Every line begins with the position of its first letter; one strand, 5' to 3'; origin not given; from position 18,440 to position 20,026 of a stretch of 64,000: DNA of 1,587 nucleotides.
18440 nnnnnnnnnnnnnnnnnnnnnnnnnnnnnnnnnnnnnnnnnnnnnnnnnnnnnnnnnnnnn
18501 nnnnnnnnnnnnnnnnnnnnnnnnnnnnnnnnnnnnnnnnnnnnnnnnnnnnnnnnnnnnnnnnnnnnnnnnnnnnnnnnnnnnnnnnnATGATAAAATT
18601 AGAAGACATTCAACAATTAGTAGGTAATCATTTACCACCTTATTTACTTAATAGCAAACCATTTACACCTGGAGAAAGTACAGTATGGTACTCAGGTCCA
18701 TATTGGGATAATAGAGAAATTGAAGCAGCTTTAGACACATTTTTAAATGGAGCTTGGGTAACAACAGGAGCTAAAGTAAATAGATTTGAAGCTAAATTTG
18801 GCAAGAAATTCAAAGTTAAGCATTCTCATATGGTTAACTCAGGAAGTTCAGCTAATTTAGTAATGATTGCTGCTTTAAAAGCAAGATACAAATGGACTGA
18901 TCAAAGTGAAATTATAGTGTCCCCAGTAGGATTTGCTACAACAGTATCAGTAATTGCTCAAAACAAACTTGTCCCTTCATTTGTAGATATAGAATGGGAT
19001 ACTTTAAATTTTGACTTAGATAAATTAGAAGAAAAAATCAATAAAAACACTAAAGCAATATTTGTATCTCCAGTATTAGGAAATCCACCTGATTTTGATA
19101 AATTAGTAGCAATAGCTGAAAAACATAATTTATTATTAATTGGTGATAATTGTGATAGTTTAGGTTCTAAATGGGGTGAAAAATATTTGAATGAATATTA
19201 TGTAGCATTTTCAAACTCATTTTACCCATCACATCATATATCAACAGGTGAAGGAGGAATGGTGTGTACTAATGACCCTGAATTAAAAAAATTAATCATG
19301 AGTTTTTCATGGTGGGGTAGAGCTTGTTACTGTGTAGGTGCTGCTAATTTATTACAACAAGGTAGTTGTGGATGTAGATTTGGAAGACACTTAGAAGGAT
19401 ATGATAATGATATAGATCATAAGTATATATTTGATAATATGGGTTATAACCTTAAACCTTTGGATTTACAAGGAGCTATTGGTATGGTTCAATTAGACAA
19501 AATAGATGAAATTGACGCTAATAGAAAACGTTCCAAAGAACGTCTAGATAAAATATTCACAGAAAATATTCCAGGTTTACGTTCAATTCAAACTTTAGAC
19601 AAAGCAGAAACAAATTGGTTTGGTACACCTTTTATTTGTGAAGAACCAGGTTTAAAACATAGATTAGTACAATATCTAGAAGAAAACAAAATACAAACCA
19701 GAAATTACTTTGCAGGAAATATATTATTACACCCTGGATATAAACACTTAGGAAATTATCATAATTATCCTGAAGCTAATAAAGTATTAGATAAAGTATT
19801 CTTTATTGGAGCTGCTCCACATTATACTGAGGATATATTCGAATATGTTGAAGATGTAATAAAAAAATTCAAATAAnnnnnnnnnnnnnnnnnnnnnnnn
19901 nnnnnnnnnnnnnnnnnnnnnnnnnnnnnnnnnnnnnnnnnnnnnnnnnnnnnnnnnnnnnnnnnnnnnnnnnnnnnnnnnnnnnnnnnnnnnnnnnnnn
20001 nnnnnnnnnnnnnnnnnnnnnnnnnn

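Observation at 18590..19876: DegT-family enzyme with His replacing the catalytic Lys plus a Cys cluster: a 3-dehydratase for 3,6-dideoxyhexose (colitose-type) synthesis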

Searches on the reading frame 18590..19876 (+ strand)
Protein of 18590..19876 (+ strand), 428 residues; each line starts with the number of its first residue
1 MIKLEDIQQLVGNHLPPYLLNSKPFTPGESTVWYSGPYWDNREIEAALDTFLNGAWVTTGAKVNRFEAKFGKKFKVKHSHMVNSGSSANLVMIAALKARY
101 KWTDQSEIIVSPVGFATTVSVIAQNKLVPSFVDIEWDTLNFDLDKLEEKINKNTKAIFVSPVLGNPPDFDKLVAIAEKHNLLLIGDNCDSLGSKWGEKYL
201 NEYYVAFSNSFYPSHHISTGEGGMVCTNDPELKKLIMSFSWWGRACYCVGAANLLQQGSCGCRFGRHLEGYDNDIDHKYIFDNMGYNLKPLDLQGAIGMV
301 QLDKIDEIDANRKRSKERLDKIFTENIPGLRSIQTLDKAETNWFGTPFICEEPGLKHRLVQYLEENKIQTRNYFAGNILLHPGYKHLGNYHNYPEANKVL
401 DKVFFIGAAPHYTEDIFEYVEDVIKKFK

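Call 3: search_protein_families(library=pfam, proteins=[window:18590-19873:+], max_evalue=0.01)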
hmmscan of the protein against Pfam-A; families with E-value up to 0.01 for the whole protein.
window:18590-19873:+ (428 aa): 4 families
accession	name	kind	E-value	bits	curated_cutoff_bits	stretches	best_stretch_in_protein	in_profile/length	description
PF01041.23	DegT_DnrJ_EryC1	-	1.7e-71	241.8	19.8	1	42-423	5-358/360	DegT/DnrJ/EryC1/StrS aminotransferase family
PF01053.26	Cys_Met_Meta_PP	-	5.3e-05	22.4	27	1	66-188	57-175/381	Cys/Met metabolism PLP-dependent enzyme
PF00266.25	Aminotran_5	-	0.00078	19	21.5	1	83-193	69-182/371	Aminotransferase class-V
PF00155.27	Aminotran_1_2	-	0.00085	19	19.7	1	72-186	61-185/361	Aminotransferase class I and II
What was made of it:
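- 18590..19876 (+): E1/RfbH/SpnQ-type PMP- and [2Fe-2S]-dependent NDP-4-keto-6-deoxyhexose 3-dehydrase gene (428 aa). Pfam DegT 1.7e-71 (call 3).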

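Call 4: search_protein_families(library=ncbifam, proteins=[window:18590-19873:+], max_evalue=0.001)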
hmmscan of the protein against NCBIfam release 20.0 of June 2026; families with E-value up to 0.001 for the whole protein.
window:18590-19873:+ (428 aa): 10 families
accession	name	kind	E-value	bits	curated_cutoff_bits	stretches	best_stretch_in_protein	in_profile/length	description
NF011936.0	PRK15407.1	equivalog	5.8e-106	354.8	423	1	7-427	13-435/440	lipopolysaccharide biosynthesis protein RfbH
TIGR03588.1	PseC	equivalog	1.2e-43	149.5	423.5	1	34-425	4-377/380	UDP-4-amino-4,6-dideoxy-N-acetyl-beta-L-altrosamine transaminase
TIGR04181.1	NHT_00031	hypoth_equivalog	5.4e-38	130.8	420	2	37-236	6-217/359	LegC family aminotransferase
NF008658.2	PRK11658.1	equivalog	4.9e-29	101.1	631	1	34-319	7-267/379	UDP-4-amino-4-deoxy-L-arabinose aminotransferase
NF008687.0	PRK11706.1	equivalog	1.7e-26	92.9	375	1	34-232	4-198/375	dTDP-4-amino-4,6-dideoxygalactose transaminase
TIGR04427.1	PLP_DesI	equivalog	5.7e-20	71.8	650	1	40-243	30-228/390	dTDP-4-dehydro-6-deoxyglucose aminotransferase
TIGR02379.1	ECA_wecE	subfamily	5.7e-18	64.8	434.85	1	43-233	13-200/376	dTDP-4-amino-4,6-dideoxy-D-glucose transaminase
NF006095.0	PRK08247.1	equivalog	2.5e-05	23.2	585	1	103-188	89-175/369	methionine biosynthesis PLP-dependent protein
TIGR01326.1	OAH_OAS_sulfhy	subfamily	0.00016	20.6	495.1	1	81-188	77-180/418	O-acetylhomoserine aminocarboxypropyltransferase/cysteine synthase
TIGR00707.1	argD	subfamily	0.00084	18.3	410.05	0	65-204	73-228/381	acetylornithine/succinylornithine family transaminase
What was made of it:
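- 18590..19876 (+): NCBIfam RfbH NF011936 scores 354.8 bits, below its cutoff of 423 (call 4).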

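Call 5: search_solved_structures(query=window:18590-19873:+, max_evalue=0.001, show_alignments=4)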
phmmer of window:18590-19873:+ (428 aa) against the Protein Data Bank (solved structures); distinct sequences matched with E-value up to 0.001: 56.
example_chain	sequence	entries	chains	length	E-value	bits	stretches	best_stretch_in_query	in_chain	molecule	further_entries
3bcx_A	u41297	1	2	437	6.4e-73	249.4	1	7-425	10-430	CDP-6-deoxy-L-threo-D-glycero-4-hexulose-3-dehydrase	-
3bb8_A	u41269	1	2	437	1.1e-71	245.2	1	7-425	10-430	CDP-4-keto-6-deoxy-D-glucose-3-dehydrase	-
2gms_A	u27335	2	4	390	3.7e-49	171.1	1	37-425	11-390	Putative pyridoxamine 5-phosphate-dependent dehydrase, Wbdk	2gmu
3b8x_A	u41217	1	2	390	3.5e-48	167.8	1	37-425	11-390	Pyridoxamine 5-phosphate-dependent dehydrase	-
2r0t_A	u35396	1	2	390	6e-48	167.1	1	37-425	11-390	Pyridoxamine 5-phosphate-dependent dehydrase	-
3gr9_A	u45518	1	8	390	1.6e-47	165.7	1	37-425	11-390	ColD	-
9wvy_A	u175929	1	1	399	5.3e-35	124.4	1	33-323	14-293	Putative NDP-4-keto-6-deoxyglucose-3-dehydratase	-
7b0d_A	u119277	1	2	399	1.5e-26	96.5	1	42-239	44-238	Glutamine--scyllo-inositol transaminase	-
7b0m_AAA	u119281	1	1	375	1.7e-26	96.4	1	54-231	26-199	Sugar aminotransferase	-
5u1z_A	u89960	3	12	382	9.4e-25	90.6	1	48-243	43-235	Putative aminotransferase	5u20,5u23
5u21_A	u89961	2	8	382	1.1e-24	90.4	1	48-243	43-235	Putative aminotransferase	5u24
2fn6_A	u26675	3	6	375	2e-24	89.6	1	34-239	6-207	AMINOTRANSFERASE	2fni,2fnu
3bn1_A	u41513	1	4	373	3.8e-24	88.6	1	36-233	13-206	Perosamine synthetase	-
3dr7_A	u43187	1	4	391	4.3e-24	88.5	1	35-233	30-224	Putative perosamine synthetase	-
3dr4_A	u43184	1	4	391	5.9e-24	88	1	35-233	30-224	Putative perosamine synthetase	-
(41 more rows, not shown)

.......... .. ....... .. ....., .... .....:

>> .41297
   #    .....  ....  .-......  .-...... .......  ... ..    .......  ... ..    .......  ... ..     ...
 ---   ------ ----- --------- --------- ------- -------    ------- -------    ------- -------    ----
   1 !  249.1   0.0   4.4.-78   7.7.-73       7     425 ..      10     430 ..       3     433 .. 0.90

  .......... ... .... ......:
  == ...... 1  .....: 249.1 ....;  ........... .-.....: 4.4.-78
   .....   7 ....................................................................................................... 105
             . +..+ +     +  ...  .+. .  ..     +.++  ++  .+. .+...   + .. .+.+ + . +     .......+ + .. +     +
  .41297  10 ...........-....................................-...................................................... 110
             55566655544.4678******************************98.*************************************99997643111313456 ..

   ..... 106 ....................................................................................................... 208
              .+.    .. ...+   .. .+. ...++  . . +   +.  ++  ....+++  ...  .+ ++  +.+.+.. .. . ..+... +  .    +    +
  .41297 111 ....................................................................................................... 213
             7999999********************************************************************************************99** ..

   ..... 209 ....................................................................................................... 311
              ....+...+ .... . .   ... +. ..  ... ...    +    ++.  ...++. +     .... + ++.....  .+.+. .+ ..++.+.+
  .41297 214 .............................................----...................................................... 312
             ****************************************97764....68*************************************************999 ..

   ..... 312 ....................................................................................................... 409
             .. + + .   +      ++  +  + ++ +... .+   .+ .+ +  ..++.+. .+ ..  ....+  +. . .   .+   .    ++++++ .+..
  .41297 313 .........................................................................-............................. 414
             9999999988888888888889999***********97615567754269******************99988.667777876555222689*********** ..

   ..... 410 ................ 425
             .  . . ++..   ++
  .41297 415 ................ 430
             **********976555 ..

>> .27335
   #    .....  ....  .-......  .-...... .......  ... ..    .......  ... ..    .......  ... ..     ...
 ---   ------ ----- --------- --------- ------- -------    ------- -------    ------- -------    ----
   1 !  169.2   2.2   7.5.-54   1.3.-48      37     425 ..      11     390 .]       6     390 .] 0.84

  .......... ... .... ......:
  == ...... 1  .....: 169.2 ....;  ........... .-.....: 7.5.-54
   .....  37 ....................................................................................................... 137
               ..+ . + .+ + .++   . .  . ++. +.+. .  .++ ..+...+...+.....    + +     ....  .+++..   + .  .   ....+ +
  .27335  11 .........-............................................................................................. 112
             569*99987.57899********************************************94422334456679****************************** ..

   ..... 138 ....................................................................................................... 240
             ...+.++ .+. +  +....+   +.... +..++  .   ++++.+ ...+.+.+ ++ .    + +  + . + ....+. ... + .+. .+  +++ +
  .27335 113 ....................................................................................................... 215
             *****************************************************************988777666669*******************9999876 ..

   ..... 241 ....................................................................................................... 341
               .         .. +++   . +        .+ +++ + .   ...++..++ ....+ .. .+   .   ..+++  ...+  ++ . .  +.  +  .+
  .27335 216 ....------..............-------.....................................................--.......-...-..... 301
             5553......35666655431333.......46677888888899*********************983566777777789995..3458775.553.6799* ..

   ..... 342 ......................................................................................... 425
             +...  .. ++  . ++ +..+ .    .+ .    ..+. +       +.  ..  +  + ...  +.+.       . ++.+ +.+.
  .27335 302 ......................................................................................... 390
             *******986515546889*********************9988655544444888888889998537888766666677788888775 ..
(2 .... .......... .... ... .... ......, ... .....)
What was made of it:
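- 18590..19876 (+): PDB E1 3bcx 6.4e-73 over the full length (call 5).
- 19232..19234 (+): Codon of His215, which replaces the Schiff-base Lys (equivalent to E1 His220 and ColD His188). Alignment to 3bcx, 3bb8 (H220K), 2gms and 3b8x (H188N) (call 5).
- On E1/RfbH-type PMP-[2Fe-2S] NDP-hexose 3-dehydrase: E1 3bcx aligned 7-425 against 10-430 (call 5).
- On ColD (GDP-4-keto-6-deoxymannose 3-dehydratase): His215 aligns to ColD His188 (call 5). ColD scores 171 bits against 249 for E1 (call 5).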

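Call 7: search_dna_similar(query=window:18590-19873:+, collection=phages, mode=protein, max_rows=40)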
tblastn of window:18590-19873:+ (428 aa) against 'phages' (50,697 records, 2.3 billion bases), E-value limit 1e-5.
Records with a match: 77; places in all: 81; records where one place covers at least 80% of the query: 59.
Best place of each record, by identity: 60-80% 1; <60% 76.
By first word of the organism name: Synechococcus 54; Salmonella 5; uncultured 4; Stenotrophomonas 4; Marine 3; Aphanizomenon 2; Planktothrix 1; Vibrio 1; Bacteriophage 1; Pseudomonas 1; and 1 more.
By host as written in the record: - 54; Synechococcus sp. MW02 4; Stenotrophomonas maltophilia 4; Salmonella enterica subsp. enterica serovar Kentucky 3; Synechococcus sp. 3; Homo sapiens 2; Synechococcus sp. LTWRED 1; Synechococcus sp. WH 7803 1; and 5 more.
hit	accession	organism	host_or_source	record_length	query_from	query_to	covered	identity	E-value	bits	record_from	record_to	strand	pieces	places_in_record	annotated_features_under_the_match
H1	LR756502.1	uncultured phage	metagenomic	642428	4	426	99%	61.5%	3e-178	557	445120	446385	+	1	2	record has no annotation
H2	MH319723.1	Marine virus AG-345-D19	single cell amplified by WGA-X; seawater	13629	9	427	98%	55.1%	2e-141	451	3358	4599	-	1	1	record has no annotation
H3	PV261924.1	Synechococcus phage RN05-S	Synechococcus sp. MW02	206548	4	428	99%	53.4%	9e-150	476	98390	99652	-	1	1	DegT/DnrJ/EryC1/StrS aminotransferase family protein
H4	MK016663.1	Synechococcus phage S-H68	Synechococcus sp. LTWRED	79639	4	428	99%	53.4%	2e-149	474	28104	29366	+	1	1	CDP-4-dehydro-6-deoxy-D-glucose 3-dehydratase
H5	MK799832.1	Synechococcus phage S-B05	Synechococcus sp. MW02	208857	4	428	99%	53.4%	2e-149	474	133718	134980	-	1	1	hypothetical protein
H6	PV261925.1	Synechococcus phage RB11-B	Synechococcus sp. MW02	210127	4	428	99%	53.4%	2e-149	474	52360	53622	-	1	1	DegT/DnrJ/EryC1/StrS aminotransferase family protein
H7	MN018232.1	Synechococcus phage S-B43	Synechococcus sp. MW02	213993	4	428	99%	53.4%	2e-149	474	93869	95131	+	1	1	hypothetical protein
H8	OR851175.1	Salmonella phage S.Kent 1-2-1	Salmonella enterica subsp. enterica ...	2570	5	427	99%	35.7%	2e-77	261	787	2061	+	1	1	record has no annotation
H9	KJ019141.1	Synechococcus phage ACG-2014f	-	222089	52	427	88%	29.4%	1e-37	151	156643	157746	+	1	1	hypothetical protein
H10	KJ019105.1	Synechococcus phage ACG-2014f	-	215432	52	427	88%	29.4%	1e-37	151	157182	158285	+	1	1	hypothetical protein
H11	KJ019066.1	Synechococcus phage ACG-2014f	-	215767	52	427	88%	29.4%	1e-37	151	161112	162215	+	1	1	hypothetical protein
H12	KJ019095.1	Synechococcus phage ACG-2014f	-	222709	52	427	88%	29.4%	1e-37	151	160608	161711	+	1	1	hypothetical protein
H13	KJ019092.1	Synechococcus phage ACG-2014f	-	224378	52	427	88%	29.4%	1e-37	151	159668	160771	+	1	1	hypothetical protein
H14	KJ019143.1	Synechococcus phage ACG-2014f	-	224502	52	427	88%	29.4%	1e-37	151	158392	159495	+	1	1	hypothetical protein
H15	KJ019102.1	Synechococcus phage ACG-2014f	-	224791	52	427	88%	29.4%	1e-37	151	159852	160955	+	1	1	hypothetical protein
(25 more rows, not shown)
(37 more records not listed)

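Call 8: get_annotated_region(hit=H4, flank=9000)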
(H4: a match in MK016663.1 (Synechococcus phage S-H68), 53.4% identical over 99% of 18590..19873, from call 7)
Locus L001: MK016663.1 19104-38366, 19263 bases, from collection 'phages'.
description: Synechococcus phage S-H68, partial genome.
organism: Synechococcus phage S-H68 (NCBI taxid 2545436)
taxonomy: Viruses; Duplodnaviria; Heunggongvirae; Uroviricota; Caudoviricetes; Kyanoviridae
host: Synechococcus sp. LTWRED; source: -; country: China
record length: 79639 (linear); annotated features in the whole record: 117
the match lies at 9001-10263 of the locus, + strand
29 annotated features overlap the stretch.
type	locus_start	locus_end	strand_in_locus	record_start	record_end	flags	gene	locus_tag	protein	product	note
CDS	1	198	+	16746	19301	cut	-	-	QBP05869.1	baseplate wedge tail fiber connector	Phage baseplate wedge tail fiber connector (T4-like gp9)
CDS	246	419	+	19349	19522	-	-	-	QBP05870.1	hypothetical protein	-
CDS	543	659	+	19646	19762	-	-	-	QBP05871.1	hypothetical protein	-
CDS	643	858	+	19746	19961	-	-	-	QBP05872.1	hypothetical protein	-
CDS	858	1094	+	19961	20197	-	-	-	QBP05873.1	hypothetical protein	T4-like phage protein, T4 GC0250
CDS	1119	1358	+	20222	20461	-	-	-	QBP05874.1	hypothetical protein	-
CDS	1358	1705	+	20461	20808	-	-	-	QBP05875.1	hypothetical protein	-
CDS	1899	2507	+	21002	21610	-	-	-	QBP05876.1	hypothetical protein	-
CDS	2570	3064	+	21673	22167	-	-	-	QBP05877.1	glycerol-3-phosphate cytidylyltransferase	-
CDS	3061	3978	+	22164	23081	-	-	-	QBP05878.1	dTDP-glucose 4,6-dehydratase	-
CDS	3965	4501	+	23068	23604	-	-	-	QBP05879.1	dTDP-4-dehydrorhamnose 3,5-epimerase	-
CDS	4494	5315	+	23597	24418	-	-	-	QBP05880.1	NAD-dependent epimerase/dehydratase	-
CDS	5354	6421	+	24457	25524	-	-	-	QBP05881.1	UDP-glucose 4-epimerase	-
CDS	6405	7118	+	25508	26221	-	-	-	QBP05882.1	hypothetical protein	-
CDS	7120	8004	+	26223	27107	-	-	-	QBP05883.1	hypothetical protein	-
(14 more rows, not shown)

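Call 9: get_annotated_region(hit=H3, flank=9000)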
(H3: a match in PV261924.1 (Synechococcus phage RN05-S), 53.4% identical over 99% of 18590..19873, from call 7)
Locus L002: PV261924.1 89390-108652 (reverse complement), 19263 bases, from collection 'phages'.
description: Synechococcus phage RN05-S, complete genome.
organism: Synechococcus phage RN05-S (NCBI taxid 3412547)
taxonomy: Viruses
host: Synechococcus sp. MW02; source: seawater; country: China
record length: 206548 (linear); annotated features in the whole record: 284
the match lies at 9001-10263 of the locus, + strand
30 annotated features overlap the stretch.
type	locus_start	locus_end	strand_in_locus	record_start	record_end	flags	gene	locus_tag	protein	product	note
CDS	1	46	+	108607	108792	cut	-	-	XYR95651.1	hypothetical protein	-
tRNA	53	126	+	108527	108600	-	-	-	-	tRNA-Ser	-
tRNA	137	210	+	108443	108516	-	-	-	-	tRNA-Pro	-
tRNA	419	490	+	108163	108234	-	-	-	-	tRNA-Ile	-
tRNA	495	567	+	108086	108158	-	-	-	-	tRNA-Met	-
CDS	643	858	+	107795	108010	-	-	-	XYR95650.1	hypothetical protein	-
CDS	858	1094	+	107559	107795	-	-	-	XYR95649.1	hypothetical protein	-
CDS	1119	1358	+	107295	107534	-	-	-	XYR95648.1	hypothetical protein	-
CDS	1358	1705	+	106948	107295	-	-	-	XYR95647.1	mannose-6-phosphate isomerase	-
CDS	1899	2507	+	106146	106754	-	-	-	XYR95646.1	2OG-Fe(II) oxygenase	-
CDS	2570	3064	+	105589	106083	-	-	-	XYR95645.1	cytidylyltransferase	-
CDS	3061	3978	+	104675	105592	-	-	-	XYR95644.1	GDP-mannose 4,6 dehydratase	-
CDS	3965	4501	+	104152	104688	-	-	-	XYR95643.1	dTDP-4-dehydrorhamnose 3,5-epimerase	-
CDS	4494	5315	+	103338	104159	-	-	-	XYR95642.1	NAD dependent epimerase/dehydratase family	-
CDS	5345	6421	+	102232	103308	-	-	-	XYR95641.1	NAD dependent epimerase/dehydratase family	-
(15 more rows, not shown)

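Call 10: get_annotated_region(hit=H1, flank=10000)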
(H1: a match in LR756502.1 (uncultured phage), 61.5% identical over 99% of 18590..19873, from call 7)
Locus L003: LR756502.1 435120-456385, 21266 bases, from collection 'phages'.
description: uncultured phage genome assembly, chromosome: 1.
organism: uncultured phage (NCBI taxid 278008)
taxonomy: Viruses; environmental samples
host: -; source: metagenomic; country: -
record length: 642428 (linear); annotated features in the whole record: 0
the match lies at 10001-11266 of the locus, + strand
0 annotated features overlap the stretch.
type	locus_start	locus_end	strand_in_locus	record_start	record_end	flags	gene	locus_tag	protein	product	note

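Call 13: find_homologous_proteins(query=window:18590-19873:+, max_evalue=1e-20)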
Query window:18590-19873:+ (428 aa): 7498 proteins with E <= 1e-20 among 8000 candidates; the best 120 are listed.
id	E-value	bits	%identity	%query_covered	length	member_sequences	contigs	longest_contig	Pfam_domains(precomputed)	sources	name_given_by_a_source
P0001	6.4e-298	1006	99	100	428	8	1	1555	PF01041.24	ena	-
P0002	2.0e-295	998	99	100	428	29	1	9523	PF01053.27,PF01041.24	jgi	jgi:CDP-6-deoxy-D-xylo-4-hexulose-3-dehydrase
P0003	2.3e-293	991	97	100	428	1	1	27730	PF01053.27,PF01041.24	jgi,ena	jgi:CDP-6-deoxy-D-xylo-4-hexulose-3-dehydrase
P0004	3.8e-290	980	97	100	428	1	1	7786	PF01041.24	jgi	-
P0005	8.4e-290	979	96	100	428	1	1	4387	PF01041.24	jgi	-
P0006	8.0e-283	956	93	100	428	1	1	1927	PF01053.27,PF01041.24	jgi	-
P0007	3.2e-267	905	88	100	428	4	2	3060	PF00155.28,PF00266.26,PF01053.27,PF01041.24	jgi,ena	jgi:CDP-6-deoxy-D-xylo-4-hexulose-3-dehydrase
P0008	3.6e-262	888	86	100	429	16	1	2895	PF01053.27,PF01041.24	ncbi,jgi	jgi:CDP-6-deoxy-D-xylo-4-hexulose-3-dehydrase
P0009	3.9e-261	885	86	100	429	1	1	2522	PF01053.27,PF01041.24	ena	-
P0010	4.4e-260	881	85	100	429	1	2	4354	PF00155.28,PF00266.26,PF01053.27,PF01041.24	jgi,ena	jgi:CDP-6-deoxy-D-xylo-4-hexulose-3-dehydrase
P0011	5.0e-260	881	85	100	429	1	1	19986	PF00155.28,PF00266.26,PF01053.27,PF01041.24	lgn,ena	-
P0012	7.0e-260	880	85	100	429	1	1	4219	PF00155.28,PF01053.27,PF01041.24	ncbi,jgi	jgi:CDP-6-deoxy-D-xylo-4-hexulose-3-dehydrase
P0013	9.8e-260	880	84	100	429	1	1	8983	PF01053.27,PF01041.24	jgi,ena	-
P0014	1.9e-259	879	85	100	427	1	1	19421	PF01053.27,PF01041.24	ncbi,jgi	jgi:CDP-6-deoxy-D-xylo-4-hexulose-3-dehydrase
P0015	3.3e-259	878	85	100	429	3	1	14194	PF00155.28,PF01053.27,PF01041.24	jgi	-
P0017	1.1e-258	877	85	100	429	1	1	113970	PF00155.28,PF01053.27,PF01041.24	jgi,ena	jgi:CDP-6-deoxy-D-xylo-4-hexulose-3-dehydrase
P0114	1.6e-219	747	72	100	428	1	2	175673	PF01041.24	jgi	jgi:CDP-4-dehydro-6-deoxyglucose reductase, E1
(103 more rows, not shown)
